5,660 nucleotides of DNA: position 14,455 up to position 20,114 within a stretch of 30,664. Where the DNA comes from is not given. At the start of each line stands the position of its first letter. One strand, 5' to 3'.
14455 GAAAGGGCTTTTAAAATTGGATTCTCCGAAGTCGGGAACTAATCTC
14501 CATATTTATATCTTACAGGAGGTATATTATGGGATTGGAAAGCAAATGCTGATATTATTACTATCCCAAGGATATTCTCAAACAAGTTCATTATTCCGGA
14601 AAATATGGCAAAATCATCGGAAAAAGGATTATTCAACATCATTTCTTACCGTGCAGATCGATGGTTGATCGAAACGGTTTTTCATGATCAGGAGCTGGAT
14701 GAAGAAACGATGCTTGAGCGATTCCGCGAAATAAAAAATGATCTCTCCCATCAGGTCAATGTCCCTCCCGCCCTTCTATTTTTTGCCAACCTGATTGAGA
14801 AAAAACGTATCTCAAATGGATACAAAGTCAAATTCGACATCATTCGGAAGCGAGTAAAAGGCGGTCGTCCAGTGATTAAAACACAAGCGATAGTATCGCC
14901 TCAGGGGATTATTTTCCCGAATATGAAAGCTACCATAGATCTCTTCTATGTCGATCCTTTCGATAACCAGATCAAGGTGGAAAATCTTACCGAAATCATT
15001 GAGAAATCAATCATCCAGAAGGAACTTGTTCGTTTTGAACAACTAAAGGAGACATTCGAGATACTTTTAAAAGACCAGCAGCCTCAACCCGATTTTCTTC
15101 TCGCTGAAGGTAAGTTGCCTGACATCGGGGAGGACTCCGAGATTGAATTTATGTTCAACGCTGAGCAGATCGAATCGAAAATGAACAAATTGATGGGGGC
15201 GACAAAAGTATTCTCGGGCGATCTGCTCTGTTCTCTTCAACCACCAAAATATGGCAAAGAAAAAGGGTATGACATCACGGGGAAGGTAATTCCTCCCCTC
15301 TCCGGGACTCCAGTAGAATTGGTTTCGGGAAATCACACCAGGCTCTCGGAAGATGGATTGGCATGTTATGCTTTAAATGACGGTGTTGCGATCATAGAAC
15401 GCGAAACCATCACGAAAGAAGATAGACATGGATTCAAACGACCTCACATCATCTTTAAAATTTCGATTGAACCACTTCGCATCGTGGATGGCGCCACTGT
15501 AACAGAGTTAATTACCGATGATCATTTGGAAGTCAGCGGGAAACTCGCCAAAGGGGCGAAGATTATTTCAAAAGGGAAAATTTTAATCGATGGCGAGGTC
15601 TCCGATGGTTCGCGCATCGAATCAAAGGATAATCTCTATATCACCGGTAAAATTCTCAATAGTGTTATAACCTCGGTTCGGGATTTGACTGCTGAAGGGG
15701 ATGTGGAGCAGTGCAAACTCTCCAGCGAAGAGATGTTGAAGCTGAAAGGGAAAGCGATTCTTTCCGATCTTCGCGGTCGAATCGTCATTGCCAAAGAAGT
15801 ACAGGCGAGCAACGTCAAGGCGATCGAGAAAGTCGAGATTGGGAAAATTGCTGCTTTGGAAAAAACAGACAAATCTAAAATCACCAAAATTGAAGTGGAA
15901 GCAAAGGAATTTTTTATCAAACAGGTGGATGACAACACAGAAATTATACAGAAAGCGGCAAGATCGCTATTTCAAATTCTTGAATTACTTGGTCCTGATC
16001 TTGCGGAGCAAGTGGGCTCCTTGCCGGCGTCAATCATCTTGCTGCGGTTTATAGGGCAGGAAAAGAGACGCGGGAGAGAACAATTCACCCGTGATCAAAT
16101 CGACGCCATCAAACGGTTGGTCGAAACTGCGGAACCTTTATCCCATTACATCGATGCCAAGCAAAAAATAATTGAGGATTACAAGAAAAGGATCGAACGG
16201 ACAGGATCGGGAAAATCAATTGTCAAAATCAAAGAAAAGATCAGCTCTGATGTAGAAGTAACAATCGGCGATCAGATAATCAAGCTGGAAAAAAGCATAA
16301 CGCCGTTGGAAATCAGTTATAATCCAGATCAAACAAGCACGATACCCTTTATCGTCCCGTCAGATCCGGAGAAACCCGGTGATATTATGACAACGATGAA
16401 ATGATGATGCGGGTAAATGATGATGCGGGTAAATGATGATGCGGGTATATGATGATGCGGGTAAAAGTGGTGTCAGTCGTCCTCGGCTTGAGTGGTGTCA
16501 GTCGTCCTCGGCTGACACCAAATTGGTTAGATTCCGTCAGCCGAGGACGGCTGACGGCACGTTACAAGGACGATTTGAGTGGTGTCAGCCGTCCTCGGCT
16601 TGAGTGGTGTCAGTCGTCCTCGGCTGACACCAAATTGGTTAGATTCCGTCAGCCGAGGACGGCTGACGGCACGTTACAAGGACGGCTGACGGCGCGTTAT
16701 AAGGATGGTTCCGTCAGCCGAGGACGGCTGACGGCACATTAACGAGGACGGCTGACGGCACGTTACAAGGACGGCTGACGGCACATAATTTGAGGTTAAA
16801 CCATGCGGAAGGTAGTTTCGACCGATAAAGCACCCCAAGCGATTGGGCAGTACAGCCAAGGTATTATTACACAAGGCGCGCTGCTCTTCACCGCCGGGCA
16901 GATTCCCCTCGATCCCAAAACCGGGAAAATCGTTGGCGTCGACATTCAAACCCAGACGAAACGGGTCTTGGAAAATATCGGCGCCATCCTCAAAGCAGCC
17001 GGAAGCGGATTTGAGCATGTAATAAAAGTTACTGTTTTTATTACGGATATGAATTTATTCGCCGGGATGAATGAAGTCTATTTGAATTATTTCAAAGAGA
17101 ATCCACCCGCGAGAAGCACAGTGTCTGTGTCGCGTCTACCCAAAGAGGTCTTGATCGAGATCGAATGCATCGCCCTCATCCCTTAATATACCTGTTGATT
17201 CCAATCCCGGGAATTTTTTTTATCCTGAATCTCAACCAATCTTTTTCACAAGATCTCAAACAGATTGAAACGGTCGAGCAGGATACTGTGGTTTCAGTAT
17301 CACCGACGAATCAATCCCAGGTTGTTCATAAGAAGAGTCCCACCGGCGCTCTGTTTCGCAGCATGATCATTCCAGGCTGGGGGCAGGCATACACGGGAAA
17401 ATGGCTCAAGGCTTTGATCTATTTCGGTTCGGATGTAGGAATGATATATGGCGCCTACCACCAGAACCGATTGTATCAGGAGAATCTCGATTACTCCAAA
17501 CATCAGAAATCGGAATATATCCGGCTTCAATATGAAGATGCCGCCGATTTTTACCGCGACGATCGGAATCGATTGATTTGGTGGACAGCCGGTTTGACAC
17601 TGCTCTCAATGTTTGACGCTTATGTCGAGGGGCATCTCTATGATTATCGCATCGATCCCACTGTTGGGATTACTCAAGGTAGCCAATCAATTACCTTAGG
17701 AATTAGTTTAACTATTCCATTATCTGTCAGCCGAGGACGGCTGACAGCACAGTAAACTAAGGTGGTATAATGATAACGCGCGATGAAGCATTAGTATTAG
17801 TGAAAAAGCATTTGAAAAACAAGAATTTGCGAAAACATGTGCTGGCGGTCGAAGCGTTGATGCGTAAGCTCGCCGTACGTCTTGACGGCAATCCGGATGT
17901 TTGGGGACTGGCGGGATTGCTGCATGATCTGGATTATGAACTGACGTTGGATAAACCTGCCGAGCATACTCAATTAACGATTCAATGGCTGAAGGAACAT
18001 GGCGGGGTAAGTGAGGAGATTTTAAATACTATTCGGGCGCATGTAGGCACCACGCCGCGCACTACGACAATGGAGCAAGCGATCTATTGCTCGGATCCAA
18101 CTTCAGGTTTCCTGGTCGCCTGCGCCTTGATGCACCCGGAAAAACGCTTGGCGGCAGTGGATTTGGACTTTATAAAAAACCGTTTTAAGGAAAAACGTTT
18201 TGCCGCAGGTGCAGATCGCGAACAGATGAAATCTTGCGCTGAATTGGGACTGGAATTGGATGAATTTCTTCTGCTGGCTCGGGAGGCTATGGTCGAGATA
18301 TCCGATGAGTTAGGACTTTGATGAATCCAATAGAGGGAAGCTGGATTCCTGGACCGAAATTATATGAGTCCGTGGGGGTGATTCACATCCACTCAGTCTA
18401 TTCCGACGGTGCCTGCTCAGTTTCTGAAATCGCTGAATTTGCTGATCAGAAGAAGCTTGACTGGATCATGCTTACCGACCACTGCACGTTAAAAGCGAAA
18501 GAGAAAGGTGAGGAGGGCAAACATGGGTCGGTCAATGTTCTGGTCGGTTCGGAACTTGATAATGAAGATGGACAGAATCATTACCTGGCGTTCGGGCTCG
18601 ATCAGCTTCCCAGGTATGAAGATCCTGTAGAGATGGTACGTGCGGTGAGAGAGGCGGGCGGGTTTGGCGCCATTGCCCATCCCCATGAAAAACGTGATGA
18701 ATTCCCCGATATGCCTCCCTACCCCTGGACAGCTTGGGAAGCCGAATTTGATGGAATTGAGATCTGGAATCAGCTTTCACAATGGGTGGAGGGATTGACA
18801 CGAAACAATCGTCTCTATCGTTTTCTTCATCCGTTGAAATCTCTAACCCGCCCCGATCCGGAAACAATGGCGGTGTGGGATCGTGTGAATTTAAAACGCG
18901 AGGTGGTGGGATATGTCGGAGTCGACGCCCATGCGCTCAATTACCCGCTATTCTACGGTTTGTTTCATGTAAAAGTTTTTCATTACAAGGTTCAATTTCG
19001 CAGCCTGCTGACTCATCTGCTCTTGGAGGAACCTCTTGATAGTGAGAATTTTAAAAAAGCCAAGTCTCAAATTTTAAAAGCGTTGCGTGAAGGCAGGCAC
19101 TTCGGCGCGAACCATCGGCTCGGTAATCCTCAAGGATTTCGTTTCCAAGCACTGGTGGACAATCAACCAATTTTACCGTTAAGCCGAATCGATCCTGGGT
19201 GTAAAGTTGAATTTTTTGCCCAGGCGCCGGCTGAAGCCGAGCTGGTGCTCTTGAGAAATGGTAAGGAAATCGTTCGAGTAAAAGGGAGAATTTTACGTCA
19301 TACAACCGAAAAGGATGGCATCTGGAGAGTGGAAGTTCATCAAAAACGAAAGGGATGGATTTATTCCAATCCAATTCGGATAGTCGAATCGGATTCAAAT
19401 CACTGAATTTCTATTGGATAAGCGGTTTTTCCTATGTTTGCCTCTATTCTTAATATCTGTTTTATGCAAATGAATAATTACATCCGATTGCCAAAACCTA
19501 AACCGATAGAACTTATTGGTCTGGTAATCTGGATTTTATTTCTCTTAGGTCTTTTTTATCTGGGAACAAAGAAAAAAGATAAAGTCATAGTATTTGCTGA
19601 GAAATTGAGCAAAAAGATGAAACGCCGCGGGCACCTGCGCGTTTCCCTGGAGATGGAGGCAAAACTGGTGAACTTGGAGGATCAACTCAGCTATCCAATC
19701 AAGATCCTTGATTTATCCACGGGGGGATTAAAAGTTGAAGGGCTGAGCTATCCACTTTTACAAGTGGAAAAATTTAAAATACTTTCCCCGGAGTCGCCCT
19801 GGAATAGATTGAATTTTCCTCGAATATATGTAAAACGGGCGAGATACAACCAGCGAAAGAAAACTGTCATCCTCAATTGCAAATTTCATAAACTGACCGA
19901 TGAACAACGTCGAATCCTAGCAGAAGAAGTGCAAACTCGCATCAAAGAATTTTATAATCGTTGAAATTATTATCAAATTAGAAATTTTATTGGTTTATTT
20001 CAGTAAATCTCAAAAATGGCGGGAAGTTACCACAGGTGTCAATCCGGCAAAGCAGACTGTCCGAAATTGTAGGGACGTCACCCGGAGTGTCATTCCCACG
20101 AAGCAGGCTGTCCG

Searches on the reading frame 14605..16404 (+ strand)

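Call 7: search_protein_families(library=pfam, proteins=[window:14605-16404:+])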
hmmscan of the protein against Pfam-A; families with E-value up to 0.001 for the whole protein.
window:14605-16404:+ (599 aa): 2 families
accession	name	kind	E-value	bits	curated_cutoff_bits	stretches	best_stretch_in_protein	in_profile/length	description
PF20250.3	FapA_N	-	1.1e-19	71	27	1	106-265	9-176/178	Flagellar Assembly Protein A N-terminal region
PF03961.19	FapA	-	6.5e-11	42.8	31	1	308-573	22-268/272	Flagellar Assembly Protein A beta solenoid domain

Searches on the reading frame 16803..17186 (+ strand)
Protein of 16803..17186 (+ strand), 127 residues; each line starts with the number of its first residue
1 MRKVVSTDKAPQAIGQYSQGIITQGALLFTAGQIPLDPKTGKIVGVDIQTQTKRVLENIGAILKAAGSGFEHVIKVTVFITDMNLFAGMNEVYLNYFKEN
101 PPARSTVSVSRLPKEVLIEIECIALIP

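Call 79: search_protein_families(library=pfam, proteins=[window:16803-17186:+])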
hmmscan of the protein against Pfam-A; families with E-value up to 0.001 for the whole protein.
window:16803-17186:+ (127 aa): 1 family
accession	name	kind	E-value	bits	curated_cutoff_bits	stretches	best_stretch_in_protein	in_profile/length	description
PF01042.26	Ribonuc_L-PSP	-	1.1e-42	145.3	27.3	1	8-125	2-120/121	Endoribonuclease L-PSP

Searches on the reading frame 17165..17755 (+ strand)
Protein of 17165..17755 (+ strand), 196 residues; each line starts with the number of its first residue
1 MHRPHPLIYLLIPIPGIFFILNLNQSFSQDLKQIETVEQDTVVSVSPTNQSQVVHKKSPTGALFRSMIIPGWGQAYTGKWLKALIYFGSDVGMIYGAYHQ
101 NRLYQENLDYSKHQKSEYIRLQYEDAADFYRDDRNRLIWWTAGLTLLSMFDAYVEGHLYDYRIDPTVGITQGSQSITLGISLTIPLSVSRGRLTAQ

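Call 6: search_protein_families(library=pfam, proteins=[window:17165-17755:+])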
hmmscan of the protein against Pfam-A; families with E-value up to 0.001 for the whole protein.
window:17165-17755:+ (196 aa): 1 family
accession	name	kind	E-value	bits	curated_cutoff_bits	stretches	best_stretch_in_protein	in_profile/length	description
PF18935.5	DUF5683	-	9.7e-20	71.5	26.7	1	56-168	2-125/151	Family of unknown function (DUF5683)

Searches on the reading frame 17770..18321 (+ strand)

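Call 6: search_protein_families(library=pfam, proteins=[window:17770-18321:+])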
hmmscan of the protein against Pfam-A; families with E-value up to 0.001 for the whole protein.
window:17770-18321:+ (183 aa): 1 family
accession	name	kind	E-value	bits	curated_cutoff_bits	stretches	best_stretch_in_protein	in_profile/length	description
PF01966.28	HD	-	6.2e-10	39.8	22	1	22-98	3-92/116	HD domain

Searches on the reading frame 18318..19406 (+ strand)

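Call 6: search_protein_families(library=pfam, proteins=[window:18318-19406:+])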
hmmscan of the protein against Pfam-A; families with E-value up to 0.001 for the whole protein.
window:18318-19406:+ (362 aa): 1 family
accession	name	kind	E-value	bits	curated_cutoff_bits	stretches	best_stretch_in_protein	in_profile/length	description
PF02811.25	PHP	-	1.3e-07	32.5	26.4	1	23-87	3-70/164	PHP domain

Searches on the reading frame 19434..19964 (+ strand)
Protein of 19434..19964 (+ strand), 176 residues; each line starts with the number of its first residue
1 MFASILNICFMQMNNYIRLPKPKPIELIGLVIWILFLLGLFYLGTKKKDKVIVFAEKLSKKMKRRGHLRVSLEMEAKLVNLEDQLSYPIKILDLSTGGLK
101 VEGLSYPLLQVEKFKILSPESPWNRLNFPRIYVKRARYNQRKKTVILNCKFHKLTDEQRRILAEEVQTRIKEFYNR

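Call 6: search_protein_families(library=pfam, proteins=[window:19434-19964:+])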
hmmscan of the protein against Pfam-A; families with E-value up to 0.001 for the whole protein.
window:19434-19964:+ (176 aa): 0 families

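Call 19: search_protein_families(library=pfam, proteins=[window:19434-19964:+], max_evalue=10)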
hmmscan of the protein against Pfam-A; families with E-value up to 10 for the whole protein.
window:19434-19964:+ (176 aa): 2 families
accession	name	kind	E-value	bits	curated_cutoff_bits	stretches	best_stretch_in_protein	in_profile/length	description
PF07238.19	PilZ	-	0.008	16.9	22.5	1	64-164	2-98/102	PilZ domain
PF16962.11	ABC_export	-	0.064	12.2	29.7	1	5-51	4-50/531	Putative ABC exporter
